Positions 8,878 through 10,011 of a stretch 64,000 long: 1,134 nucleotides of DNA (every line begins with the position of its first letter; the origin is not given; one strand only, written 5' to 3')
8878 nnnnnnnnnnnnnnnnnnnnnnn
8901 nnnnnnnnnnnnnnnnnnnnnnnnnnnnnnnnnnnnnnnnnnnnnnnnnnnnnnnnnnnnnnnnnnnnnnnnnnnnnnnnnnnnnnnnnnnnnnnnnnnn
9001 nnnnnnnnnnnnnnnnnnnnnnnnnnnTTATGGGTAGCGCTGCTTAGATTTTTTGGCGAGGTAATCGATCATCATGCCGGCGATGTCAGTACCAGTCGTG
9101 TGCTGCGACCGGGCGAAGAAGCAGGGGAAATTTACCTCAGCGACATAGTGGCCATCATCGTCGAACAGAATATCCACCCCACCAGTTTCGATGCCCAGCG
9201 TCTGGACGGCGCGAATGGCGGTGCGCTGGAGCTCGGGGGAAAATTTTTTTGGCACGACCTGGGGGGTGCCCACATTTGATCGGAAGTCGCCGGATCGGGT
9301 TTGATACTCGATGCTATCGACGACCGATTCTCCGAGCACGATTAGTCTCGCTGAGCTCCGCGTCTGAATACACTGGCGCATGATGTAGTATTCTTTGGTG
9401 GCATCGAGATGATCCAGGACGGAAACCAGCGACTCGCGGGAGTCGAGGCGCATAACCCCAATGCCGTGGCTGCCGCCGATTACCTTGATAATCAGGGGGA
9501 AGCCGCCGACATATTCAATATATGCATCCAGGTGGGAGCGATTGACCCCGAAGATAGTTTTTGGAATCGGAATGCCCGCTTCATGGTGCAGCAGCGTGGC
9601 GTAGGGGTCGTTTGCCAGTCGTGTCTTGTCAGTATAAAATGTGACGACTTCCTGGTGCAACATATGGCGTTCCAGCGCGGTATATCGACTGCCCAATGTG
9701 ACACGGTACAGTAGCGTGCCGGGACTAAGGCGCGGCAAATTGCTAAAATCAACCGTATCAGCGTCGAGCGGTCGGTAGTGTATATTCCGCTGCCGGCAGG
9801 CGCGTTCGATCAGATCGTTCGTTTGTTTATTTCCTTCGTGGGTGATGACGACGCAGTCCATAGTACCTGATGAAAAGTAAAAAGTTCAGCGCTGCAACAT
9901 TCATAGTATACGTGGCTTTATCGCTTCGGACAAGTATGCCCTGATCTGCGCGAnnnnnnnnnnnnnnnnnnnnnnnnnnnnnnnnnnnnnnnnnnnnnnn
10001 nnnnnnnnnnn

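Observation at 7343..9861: ATP-grasp / GNAT / ATP-grasp three-gene operon: candidate N-acetylated oligo-amino-acid synthetase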

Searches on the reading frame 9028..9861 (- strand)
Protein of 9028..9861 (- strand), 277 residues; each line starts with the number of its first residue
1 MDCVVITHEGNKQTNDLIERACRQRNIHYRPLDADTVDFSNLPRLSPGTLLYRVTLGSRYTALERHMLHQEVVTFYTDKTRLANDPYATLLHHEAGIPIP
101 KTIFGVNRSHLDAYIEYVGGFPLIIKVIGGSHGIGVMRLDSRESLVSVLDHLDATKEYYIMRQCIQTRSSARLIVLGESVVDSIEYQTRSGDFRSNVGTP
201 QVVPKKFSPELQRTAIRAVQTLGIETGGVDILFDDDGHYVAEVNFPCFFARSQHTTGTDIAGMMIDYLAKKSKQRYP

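Call 3: search_protein_families(library=pfam, proteins=[window:9028-9861:-], max_evalue=0.01)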
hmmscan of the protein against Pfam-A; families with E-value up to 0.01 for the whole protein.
window:9028-9861:- (277 aa): 5 families
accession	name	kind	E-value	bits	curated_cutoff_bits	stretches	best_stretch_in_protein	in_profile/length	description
PF08443.16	RimK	-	9.6e-30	104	21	1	94-268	13-188/188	RimK-like ATP-grasp domain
PF02955.21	GSH-S_ATP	-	2.1e-05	24.5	23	1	99-244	12-160/175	Prokaryotic glutathione synthetase, ATP-grasp domain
PF07478.18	Dala_Dala_lig_C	-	8.4e-05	22.6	24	1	110-266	26-196/204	D-ala D-ala ligase C-terminus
PF02655.19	ATP-grasp_3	-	9.2e-05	23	23.2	1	96-244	15-154/160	ATP-grasp domain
PF14397.11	ATPgrasp_ST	-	0.00039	20.1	31.4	1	67-143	10-85/278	Sugar-transfer associated ATP-grasp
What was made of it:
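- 9028..9861 (-): Gene A: RimK-like ATP-grasp ligase, 277 aa. Member of a CPR-wide subfamily with an NFPCFF(P/A)R loop. Pfam RimK 9.6e-30 (call 3).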

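Call 4: search_protein_families(library=ncbifam, proteins=[window:9028-9861:-], max_evalue=0.01)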
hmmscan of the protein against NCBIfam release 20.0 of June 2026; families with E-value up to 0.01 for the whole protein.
window:9028-9861:- (277 aa): 19 families
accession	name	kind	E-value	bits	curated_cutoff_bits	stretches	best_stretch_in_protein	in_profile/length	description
TIGR00768.1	rimK_fam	subfamily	4e-34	118.2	143.4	1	5-267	4-275/276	RimK family alpha-L-glutamate ligase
NF007764.0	PRK10446.1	equivalog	1.6e-29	103.2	331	1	26-276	47-294/300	30S ribosomal protein S6--L-glutamate ligase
TIGR02144.1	LysX_arch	equivalog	4.3e-23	81.8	275.6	1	83-272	85-279/281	lysine biosynthesis protein LysX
NF040720.1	MptN_Meth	equivalog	8.6e-15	54.6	350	1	82-268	99-290/291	tetrahydromethanopterin:alpha-L-glutamate ligase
NF003573.0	PRK05246.1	equivalog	6.9e-08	31.6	272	1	98-274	134-315/316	glutathione synthase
TIGR01380.1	glut_syn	equivalog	1.1e-07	31.2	299.05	1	99-271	134-311/312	glutathione synthase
TIGR02068.2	cya_phycin_syn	equivalog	1.3e-06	26.7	850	1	91-181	220-309/862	cyanophycin synthetase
TIGR01205.1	D_ala_D_alaTIGR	subfamily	1.4e-06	27.5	245.65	1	90-271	112-312/318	D-alanine--D-alanine ligase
NF010623.0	PRK14016.1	subfamily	2e-06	26.3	877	1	91-182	221-311/871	cyanophycin synthetase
TIGR04356.1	grasp_GAK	hypoth_equivalog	2.1e-06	27.1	300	1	88-270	103-285/287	GAK system ATP-grasp enzyme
TIGR04187.1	GRASP_SAV_5884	subfamily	3.2e-06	26.6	350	1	88-268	127-311/312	ATP-grasp ribosomal peptide maturase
TIGR04443.1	F420_CofF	equivalog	1.4e-05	24.3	300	1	91-245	99-256/283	coenzyme gamma-F420-2:alpha-L-glutamate ligase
NF009402.0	PRK12767.1-1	equivalog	3.8e-05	22.7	218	1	81-168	111-196/329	carbamoyl phosphate synthase-like protein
NF002378.0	PRK01372.1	subfamily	9.1e-05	21.3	243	1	91-244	107-268/305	D-alanine--D-alanine ligase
NF009110.0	PRK12458.1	subfamily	0.00016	20.8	408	1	78-203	128-261/349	glutathione synthetase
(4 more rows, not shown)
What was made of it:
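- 9028..9861 (-): TIGR00768 scores 118.2, below its 143.4 cut-off (call 4).
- On RimK (S6--L-glutamate ligase): A scores 118.2 and 103.2 bits (call 4).
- Checked: A, 9028-9861, 277 aa: Pfam RimK 9.6e-30 (call 3); TIGR00768 118 bits (call 4).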

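Call 20: search_solved_structures(query=window:9028-9861:-, max_evalue=0.001)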
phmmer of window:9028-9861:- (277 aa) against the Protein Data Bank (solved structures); distinct sequences matched with E-value up to 0.001: 13.
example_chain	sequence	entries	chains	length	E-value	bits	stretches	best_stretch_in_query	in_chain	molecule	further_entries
7qyr_A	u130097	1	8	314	3e-28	102.2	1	22-271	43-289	Probable alpha-L-glutamate ligase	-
7qys_A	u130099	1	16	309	4.6e-27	98.3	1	22-272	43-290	Probable alpha-L-glutamate ligase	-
5zct_A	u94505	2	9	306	6.3e-26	94.6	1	27-273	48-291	Ribosomal protein S6--L-glutamate ligase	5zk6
4iwx_A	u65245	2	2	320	7.2e-26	94.4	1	27-273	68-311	Ribosomal protein S6 modification protein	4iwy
3vpd_A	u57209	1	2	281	3.1e-13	53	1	81-268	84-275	Ribosomal protein S6 modification protein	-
1uc8_A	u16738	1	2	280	2.5e-10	43.4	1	81-267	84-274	lysine biosynthesis enzyme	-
1uc9_A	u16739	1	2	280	3.3e-10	43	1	81-267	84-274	lysine biosynthesis enzyme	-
5k2m_A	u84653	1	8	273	8.9e-09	38.4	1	94-272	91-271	RimK-related lysine biosynthesis protein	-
5i47_A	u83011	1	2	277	1.1e-08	38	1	80-268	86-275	RimK domain protein ATP-grasp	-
7drm_A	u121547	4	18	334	2.3e-08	37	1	84-273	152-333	ATP-grasp domain-containing protein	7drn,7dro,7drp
7wac_A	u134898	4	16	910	4.9e-06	29.4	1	91-140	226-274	Cyanophycin synthase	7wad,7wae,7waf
7lg5_A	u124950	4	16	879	0.00099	21.8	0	89-137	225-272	Cyanophycin synthase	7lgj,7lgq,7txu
7txv_A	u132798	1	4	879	0.00099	21.8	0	89-137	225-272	Cyanophycin synthase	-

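Call 36: find_homologous_proteins(query=window:9028-9861:-, max_evalue=1e-10)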
Query window:9028-9861:- (277 aa): 205 proteins with E <= 1e-10 among 962 candidates; the best 120 are listed.
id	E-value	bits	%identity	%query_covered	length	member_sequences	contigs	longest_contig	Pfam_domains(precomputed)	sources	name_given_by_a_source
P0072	5.7e-184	628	100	100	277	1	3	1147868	PF02955.22,PF08443.17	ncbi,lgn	ncbi:MAG: ATP-grasp domain-containing protein [Patescibacteria group bacterium]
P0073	2.0e-183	626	100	100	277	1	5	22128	PF02955.22,PF08443.17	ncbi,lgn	-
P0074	5.1e-137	474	75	99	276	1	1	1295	PF02955.22,PF08443.17,PF02655.20,PF07478.19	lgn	-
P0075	2.4e-99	350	56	100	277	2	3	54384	PF08443.17,PF07478.19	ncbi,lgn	-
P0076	1.0e-93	332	56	99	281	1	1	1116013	PF08443.17,PF02655.20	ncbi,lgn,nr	ncbi:MAG: ATP-grasp domain-containing protein [Candidatus Kerfeldbacteria bacterium]|nr:ATP-grasp do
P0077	3.3e-92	327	55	100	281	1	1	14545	PF02955.22,PF02222.28,PF08443.17,PF07478.19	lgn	-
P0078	3.1e-74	268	47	99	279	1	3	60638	PF14398.12,PF02222.28,PF08443.17,PF07478.19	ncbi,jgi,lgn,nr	ncbi:MAG: ATP-grasp domain-containing protein [Parcubacteria group bacterium]|nr:ATP-grasp domain-co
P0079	5.0e-71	257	48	93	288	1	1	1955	PF02955.22,PF02222.28,PF08443.17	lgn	-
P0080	1.5e-70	256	47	97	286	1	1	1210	PF14397.12,PF08443.17,PF07478.19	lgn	-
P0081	7.1e-70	254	50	94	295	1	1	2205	PF02955.22,PF08443.17,PF02655.20,PF07478.19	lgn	-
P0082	3.5e-69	251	46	98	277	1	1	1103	PF02955.22,PF14398.12,PF08443.17,PF02655.20,PF07478.19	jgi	-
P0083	4.3e-69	251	46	94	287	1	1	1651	PF02955.22,PF14398.12,PF08443.17,PF07478.19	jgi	jgi:hypothetical protein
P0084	7.8e-69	250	48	97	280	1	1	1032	PF02955.22,PF08443.17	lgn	-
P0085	1.5e-68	249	49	97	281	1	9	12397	PF02955.22,PF08443.17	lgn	-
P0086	2.5e-68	248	47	97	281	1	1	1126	PF02955.22,PF14397.12,PF08443.17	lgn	-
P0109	8.4e-64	234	47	99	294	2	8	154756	PF02955.22,PF14398.12,PF08443.17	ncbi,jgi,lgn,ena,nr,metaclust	ncbi:MAG: hypothetical protein A2854_02000 [Parcubacteria group bacterium RIFCSPHIGHO2_01_FULL_56_18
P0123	9.7e-63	230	43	99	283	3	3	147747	PF02955.22,PF14397.12,PF08443.17,PF07478.19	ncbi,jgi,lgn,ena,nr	ncbi:MAG TPA: hypothetical protein PLQ50_00350 [Candidatus Woesebacteria bacterium]|nr:hypothetical 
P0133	2.0e-61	226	43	97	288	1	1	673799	PF08443.17,PF07478.19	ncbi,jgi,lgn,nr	ncbi:MAG: hypothetical protein RBS56_00230 [Candidatus Gracilibacteria bacterium]|jgi:glutathione sy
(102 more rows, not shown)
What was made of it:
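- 9028..9861 (-): There are 205 homologues at E<=1e-10 across CPR phyla (call 36).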

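Call 38: find_encoding_contigs(protein=P0109, flank=5000, max_places=3)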
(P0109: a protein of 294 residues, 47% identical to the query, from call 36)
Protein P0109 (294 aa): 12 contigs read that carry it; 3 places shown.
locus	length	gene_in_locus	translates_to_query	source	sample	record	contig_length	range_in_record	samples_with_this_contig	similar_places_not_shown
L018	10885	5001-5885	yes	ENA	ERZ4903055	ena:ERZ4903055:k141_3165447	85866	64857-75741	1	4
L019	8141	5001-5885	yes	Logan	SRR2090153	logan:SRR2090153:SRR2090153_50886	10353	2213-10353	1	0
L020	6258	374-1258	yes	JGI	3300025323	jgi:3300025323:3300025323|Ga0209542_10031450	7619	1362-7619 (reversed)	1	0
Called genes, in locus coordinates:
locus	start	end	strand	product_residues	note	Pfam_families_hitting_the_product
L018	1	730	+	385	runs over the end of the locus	-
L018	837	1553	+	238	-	PF00535:Glycos_transf_2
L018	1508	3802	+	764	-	PF09586:YfhO (weak)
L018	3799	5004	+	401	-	-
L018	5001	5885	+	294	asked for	PF02955:GSH-S_ATP (weak), PF08443:RimK, PF14398:ATPgrasp_YheCD (faint)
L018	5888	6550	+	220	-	PF01522:Polysacc_deac_1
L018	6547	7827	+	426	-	PF08245:Mur_ligase_M, PF02875:Mur_ligase_C (weak)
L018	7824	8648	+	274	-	PF00535:Glycos_transf_2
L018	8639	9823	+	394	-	PF13439:Glyco_transf_4, PF13579:Glyco_trans_4_4, PF20706:GT4-conflict, PF00534:Glycos_transf_1, PF13692:Glyco_trans_1_4, PF13524:Glyco_trans_1_2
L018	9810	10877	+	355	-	PF01075:Glyco_transf_9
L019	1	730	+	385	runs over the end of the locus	-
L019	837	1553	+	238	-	PF00535:Glycos_transf_2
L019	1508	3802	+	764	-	PF09586:YfhO (weak)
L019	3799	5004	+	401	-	-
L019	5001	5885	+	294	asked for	PF02955:GSH-S_ATP (weak), PF08443:RimK, PF14398:ATPgrasp_YheCD (faint)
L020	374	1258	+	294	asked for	PF02955:GSH-S_ATP (weak), PF08443:RimK, PF14398:ATPgrasp_YheCD (faint)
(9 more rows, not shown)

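Call 39: find_encoding_contigs(protein=P0133, flank=5000, max_places=2)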
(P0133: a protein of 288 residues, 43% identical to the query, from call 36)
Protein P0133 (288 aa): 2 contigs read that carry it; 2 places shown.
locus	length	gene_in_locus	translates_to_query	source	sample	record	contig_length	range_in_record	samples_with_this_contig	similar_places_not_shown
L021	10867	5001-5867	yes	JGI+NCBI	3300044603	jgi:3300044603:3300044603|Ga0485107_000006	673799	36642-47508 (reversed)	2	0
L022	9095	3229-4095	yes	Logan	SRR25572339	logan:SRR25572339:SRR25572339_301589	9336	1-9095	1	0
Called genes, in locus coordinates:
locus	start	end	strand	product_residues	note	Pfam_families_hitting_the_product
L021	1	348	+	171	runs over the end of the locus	PF01928:CYTH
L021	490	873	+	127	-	PF00903:Glyoxalase, PF12681:Glyoxalase_2 (weak), PF13468:Glyoxalase_3 (weak), PF13669:Glyoxalase_4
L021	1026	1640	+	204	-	PF25084:LbH_EIF2B, PF25087:GMPPB_C, PF00132:Hexapep (weak)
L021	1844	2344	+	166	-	-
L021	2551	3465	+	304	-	PF01841:Transglut_core (weak)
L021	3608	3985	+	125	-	PF08818:DUF1801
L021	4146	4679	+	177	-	PF02661:Fic (faint)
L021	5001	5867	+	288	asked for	PF08443:RimK, PF07478:Dala_Dala_lig_C (faint)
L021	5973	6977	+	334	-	PF01300:Sua5_yciO_yrdC, PF03481:Sua5_C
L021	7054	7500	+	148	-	PF01741:MscL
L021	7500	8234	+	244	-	PF01479:S4, PF00849:PseudoU_synth_2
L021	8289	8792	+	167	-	-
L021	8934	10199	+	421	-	PF04851:ResIII, PF00270:DEAD, PF00271:Helicase_C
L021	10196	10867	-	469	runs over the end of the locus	PF00750:tRNA-synt_1d (weak), PF01406:tRNA-synt_1e, PF01921:tRNA-synt_1f (faint), PF09334:tRNA-synt_1g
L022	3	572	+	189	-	?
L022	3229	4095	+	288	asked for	PF08443:RimK, PF07478:Dala_Dala_lig_C (faint)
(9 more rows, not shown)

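Call 40: find_encoding_contigs(protein=P0123, flank=5000, max_places=2)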
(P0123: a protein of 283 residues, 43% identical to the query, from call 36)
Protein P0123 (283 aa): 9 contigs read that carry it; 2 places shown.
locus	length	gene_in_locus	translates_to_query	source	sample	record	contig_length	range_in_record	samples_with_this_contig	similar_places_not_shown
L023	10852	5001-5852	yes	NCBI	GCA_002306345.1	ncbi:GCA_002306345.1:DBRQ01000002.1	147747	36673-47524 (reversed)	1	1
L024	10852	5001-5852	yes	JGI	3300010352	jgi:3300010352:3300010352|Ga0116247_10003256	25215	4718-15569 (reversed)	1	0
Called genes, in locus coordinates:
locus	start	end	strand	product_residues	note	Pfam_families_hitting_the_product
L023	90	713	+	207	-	PF03167:UDG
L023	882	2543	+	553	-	PF00753:Lactamase_B, PF12706:Lactamase_B_2 (weak), PF22505:RNase_J_b_CASP, PF17770:RNase_J_C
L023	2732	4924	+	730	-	PF17854:FtsK_alpha, PF01580:FtsK_SpoIIIE, PF09397:FtsK_gamma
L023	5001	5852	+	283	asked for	PF14397:ATPgrasp_ST (faint), PF08443:RimK, PF02955:GSH-S_ATP, PF07478:Dala_Dala_lig_C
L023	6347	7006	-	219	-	PF00156:Pribosyltran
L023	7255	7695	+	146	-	PF02637:GatB_Yqey (weak), PF09424:YqeY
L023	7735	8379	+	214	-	PF12844:HTH_19, PF13413:HTH_25, PF09136:Glucodextran_B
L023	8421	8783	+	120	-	-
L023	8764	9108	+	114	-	-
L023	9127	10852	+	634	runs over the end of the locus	PF01411:tRNA-synt_2c, PF07973:tRNA_SAD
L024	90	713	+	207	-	PF03167:UDG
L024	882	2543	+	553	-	PF00753:Lactamase_B, PF12706:Lactamase_B_2 (weak), PF22505:RNase_J_b_CASP, PF17770:RNase_J_C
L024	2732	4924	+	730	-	PF17854:FtsK_alpha, PF01580:FtsK_SpoIIIE, PF09397:FtsK_gamma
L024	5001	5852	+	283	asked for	PF14397:ATPgrasp_ST (faint), PF08443:RimK, PF02955:GSH-S_ATP, PF07478:Dala_Dala_lig_C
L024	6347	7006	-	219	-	PF00156:Pribosyltran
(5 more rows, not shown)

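Call 52: search_protein_families(library=ncbifam, proteins=[L018:6547-7827:+, L018:3799-5004:+, L018:5001-5885:+], max_evalue=0.001)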
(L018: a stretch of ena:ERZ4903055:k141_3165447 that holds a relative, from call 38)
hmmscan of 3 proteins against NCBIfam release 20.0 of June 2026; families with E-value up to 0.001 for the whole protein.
L018:6547-7827:+ (426 aa): 16 families
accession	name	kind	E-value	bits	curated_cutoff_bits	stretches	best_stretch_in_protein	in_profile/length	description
TIGR02068.2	cya_phycin_syn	equivalog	6.6e-54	183.2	850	1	12-411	481-850/862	cyanophycin synthetase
NF010623.0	PRK14016.1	subfamily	4.9e-49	167.2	877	1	8-415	479-855/871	cyanophycin synthetase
NF001126.0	PRK00139.1-4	equivalog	1.6e-22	79.7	373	1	10-308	104-371/486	UDP-N-acetylmuramoyl-L-alanyl-D-glutamate--2,6-diaminopimelate ligase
TIGR01085.1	murE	subfamily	7.5e-19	68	257.3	1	11-307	86-360/472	UDP-N-acetylmuramyl-tripeptide synthetase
NF001124.0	PRK00139.1-2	equivalog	1.7e-17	63.4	476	1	11-406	110-463/500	UDP-N-acetylmuramoyl-L-alanyl-D-glutamate--2,6-diaminopimelate ligase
NF008896.0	PRK11929.1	equivalog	3.7e-15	54.8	1023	1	11-405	113-468/965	bifunctional UDP-N-acetylmuramoyl-L-alanyl-D-glutamate--2,6-diaminopimelate ligase MurE/UDP-N-acetylmuramoyl-tripeptide--D-alanyl-D-alanine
NF001123.0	PRK00139.1-1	equivalog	7.6e-15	54.5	586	1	8-406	105-460/493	UDP-N-acetylmuramoyl-L-alanyl-D-glutamate--2,6-diaminopimelate ligase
NF010628.0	PRK14022.1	equivalog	1.6e-10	40.4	536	1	11-120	112-215/483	UDP-N-acetylmuramoyl-L-alanyl-D-glutamate--L-lysine ligase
TIGR01087.1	murD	equivalog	5.8e-08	32.2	211.95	1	10-39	104-133/441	UDP-N-acetylmuramoyl-L-alanine--D-glutamate ligase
TIGR01143.1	murF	subfamily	2.9e-07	29.8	288.6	1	7-165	71-207/418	UDP-N-acetylmuramoyl-tripeptide--D-alanyl-D-alanine ligase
NF053648.1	pMurE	equivalog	2.9e-07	29.6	600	0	106-408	190-449/464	pseudomurein biosynthesis peptide ligase pMurE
TIGR01082.1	murC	equivalog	6.6e-07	28.7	335.1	0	13-42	103-133/449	UDP-N-acetylmuramate--L-alanine ligase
NF053646.1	pMurD1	equivalog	2.7e-06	26.3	610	0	13-36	112-135/465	pseudomurein biosynthesis peptide ligase pMurD1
NF053645.1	pMurC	equivalog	1.5e-05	23.9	560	0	12-37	104-129/492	pseudomurein biosynthesis peptide ligase pMurC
NF033197.0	F430_CfbE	equivalog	0.00032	19.8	250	1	7-104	96-188/430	coenzyme F430 synthase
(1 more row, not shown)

L018:3799-5004:+ (401 aa): 2 families
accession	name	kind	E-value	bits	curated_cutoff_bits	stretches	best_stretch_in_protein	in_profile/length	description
NF046086.1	BFO_1060_trans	domain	1.6e-14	53.8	200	1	67-200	40-170/365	BFO_1060 family glycosyltransferase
TIGR04396.2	surf_polysacc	subfamily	1.1e-06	28.1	125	0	121-171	90-139/427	surface carbohydrate biosynthesis protein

L018:5001-5885:+ (294 aa): 14 families
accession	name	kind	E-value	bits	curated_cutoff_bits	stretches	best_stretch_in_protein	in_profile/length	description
TIGR00768.1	rimK_fam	subfamily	3.9e-29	101.9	143.4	1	6-280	4-274/276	RimK family alpha-L-glutamate ligase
NF007764.0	PRK10446.1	equivalog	3.6e-21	75.7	331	1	96-286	101-290/300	30S ribosomal protein S6--L-glutamate ligase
TIGR02144.1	LysX_arch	equivalog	1.4e-18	67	275.6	1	97-287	90-280/281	lysine biosynthesis protein LysX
NF040720.1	MptN_Meth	equivalog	2.7e-15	56.2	350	1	98-279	105-287/291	tetrahydromethanopterin:alpha-L-glutamate ligase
NF003573.0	PRK05246.1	equivalog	7.2e-07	28.3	272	1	116-286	140-313/316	glutathione synthase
TIGR04443.1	F420_CofF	equivalog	9.4e-07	28.1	300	1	83-259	81-256/283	coenzyme gamma-F420-2:alpha-L-glutamate ligase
TIGR01380.1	glut_syn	equivalog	1.7e-06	27.3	299.05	1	116-282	139-308/312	glutathione synthase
TIGR04187.1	GRASP_SAV_5884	subfamily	2.4e-06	27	350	1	98-259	127-288/312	ATP-grasp ribosomal peptide maturase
TIGR01205.1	D_ala_D_alaTIGR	subfamily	1.1e-05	24.6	245.65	1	100-258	112-284/318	D-alanine--D-alanine ligase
NF010623.0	PRK14016.1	subfamily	1.4e-05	23.5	877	1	101-194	221-311/871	cyanophycin synthetase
NF002378.0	PRK01372.1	subfamily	2.2e-05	23.3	243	1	100-258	106-268/305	D-alanine--D-alanine ligase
TIGR02068.2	cya_phycin_syn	equivalog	3.9e-05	21.8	850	1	101-193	220-309/862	cyanophycin synthetase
NF009110.0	PRK12458.1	subfamily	0.00033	19.7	408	1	110-231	148-276/349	glutathione synthetase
NF009402.0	PRK12767.1-1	equivalog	0.00087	18.2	218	0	101-182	122-198/329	carbamoyl phosphate synthase-like protein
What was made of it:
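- In a Parcubacteria contig, the A-like gene sits next to a free-standing CphA M-domain-like ligase, 6.6e-54 (call 52). In L018 the A-like gene is embedded in a glycosyltransferase cluster, next to a polysaccharide deacetylase and a Mur-ligase-like enzyme (calls 38, 52).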
